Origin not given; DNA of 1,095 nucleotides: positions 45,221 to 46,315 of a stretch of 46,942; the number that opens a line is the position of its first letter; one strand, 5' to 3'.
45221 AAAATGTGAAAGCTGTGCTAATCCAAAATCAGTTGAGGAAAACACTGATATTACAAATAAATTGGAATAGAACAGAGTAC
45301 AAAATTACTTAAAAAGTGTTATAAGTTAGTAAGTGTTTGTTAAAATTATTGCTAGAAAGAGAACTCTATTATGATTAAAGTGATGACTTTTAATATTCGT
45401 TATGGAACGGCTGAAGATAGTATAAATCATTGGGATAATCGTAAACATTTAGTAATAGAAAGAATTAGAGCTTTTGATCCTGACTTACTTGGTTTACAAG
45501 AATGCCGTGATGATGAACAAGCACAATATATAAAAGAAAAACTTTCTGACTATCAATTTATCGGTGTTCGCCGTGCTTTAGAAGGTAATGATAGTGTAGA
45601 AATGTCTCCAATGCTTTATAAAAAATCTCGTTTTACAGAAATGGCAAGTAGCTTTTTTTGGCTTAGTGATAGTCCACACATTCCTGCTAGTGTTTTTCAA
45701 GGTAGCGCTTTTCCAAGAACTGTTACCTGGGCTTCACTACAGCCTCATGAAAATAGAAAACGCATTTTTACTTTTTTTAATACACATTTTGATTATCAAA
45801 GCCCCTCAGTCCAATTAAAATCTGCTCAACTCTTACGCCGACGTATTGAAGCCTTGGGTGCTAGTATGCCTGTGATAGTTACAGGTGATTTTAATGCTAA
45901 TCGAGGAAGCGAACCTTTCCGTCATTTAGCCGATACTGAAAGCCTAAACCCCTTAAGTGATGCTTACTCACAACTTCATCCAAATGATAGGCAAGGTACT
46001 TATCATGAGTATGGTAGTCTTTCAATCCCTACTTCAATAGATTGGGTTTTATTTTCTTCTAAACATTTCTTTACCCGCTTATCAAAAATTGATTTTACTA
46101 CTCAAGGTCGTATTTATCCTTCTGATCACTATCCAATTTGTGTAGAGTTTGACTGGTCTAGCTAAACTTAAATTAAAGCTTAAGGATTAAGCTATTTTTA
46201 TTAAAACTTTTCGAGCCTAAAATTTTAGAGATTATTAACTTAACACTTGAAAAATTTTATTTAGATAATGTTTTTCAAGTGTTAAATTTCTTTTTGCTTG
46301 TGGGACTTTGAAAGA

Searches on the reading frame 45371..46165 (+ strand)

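Call 12: search_protein_families(library=pfam, proteins=[window:45371-46165:+])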
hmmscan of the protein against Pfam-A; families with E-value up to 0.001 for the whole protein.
window:45371-46165:+ (264 aa): 3 families
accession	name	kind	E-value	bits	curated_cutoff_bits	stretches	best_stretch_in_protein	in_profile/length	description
PF03372.29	Exo_endo_phos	-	8.8e-21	75.1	24.5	1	5-253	1-225/225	Endonuclease/Exonuclease/phosphatase family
PF22669.2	Exo_endo_phos2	-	1.5e-05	25.1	27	0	5-62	1-53/288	Endonuclease/Exonuclease/phosphatase family 2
PF14529.12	Exo_endo_phos_2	-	0.00011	22.5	27.4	1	142-256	7-116/117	Endonuclease-reverse transcriptase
